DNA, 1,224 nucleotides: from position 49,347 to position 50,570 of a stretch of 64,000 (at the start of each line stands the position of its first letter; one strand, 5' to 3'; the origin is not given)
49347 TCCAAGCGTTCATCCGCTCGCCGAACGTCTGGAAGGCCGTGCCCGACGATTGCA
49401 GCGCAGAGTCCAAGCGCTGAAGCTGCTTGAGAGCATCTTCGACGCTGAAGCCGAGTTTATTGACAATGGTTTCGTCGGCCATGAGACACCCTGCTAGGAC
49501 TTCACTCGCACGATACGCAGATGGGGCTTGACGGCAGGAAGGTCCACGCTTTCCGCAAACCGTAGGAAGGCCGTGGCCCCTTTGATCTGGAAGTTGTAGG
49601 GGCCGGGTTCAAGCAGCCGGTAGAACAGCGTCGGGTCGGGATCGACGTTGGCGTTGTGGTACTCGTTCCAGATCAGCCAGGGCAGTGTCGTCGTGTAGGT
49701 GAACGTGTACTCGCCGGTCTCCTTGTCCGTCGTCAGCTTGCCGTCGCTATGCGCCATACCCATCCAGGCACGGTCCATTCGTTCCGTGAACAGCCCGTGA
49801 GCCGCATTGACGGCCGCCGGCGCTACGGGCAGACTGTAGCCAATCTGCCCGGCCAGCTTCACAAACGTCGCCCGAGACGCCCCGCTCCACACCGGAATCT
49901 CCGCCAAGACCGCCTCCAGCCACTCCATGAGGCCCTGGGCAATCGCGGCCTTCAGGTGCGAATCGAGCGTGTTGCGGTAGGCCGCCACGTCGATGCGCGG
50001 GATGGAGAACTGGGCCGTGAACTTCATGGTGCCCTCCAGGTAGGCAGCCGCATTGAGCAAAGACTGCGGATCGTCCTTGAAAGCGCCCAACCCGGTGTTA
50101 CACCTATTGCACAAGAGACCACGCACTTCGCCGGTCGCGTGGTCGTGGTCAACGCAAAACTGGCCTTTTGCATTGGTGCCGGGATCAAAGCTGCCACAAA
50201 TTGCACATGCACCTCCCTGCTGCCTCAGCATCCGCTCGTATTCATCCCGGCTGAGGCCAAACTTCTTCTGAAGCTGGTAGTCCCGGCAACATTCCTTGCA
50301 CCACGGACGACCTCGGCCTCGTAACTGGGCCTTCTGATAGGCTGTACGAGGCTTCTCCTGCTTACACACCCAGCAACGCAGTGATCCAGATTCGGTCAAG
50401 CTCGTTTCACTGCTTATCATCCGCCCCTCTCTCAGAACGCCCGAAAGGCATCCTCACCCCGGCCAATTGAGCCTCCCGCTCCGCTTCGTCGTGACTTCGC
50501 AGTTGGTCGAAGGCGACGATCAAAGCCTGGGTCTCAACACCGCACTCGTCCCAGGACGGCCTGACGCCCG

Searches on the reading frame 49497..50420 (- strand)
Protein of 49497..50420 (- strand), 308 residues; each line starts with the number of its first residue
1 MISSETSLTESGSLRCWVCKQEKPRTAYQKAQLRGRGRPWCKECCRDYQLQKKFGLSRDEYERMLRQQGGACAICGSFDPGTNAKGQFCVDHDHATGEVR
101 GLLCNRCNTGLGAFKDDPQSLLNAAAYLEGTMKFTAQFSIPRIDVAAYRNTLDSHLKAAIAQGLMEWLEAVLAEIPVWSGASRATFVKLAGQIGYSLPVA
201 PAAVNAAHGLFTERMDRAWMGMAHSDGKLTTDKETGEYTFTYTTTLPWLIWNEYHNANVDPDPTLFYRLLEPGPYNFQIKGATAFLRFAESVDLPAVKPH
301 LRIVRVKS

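Call 26: search_protein_families(library=phrogs, proteins=[window:49497-50420:-], max_evalue=0.001)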
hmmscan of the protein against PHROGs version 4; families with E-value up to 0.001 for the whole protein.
window:49497-50420:- (308 aa): 8 families
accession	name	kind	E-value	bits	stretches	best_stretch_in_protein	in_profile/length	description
phrog_2633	-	DNA, RNA and nucleotide metabolism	1.4e-35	123.5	1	10-131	10-139/142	endonuclease VII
phrog_2914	-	DNA, RNA and nucleotide metabolism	5.1e-34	118.7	1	26-131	52-155/190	endonuclease VII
phrog_307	-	DNA, RNA and nucleotide metabolism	2.6e-28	101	1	42-129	93-177/334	endonuclease VII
phrog_423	-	DNA, RNA and nucleotide metabolism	9.6e-16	59.1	1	59-117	13-70/159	endonuclease VII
phrog_1035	-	DNA, RNA and nucleotide metabolism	1.6e-12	48.9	1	10-128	60-227/271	endonuclease VII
phrog_11865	-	DNA, RNA and nucleotide metabolism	4e-05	25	1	90-113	2-25/95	endonuclease VII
phrog_2255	-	DNA, RNA and nucleotide metabolism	7.3e-05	23.3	1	15-77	55-118/211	HNH endonuclease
phrog_17507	-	DNA, RNA and nucleotide metabolism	0.00015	22.6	1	90-116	1-28/65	endonuclease VII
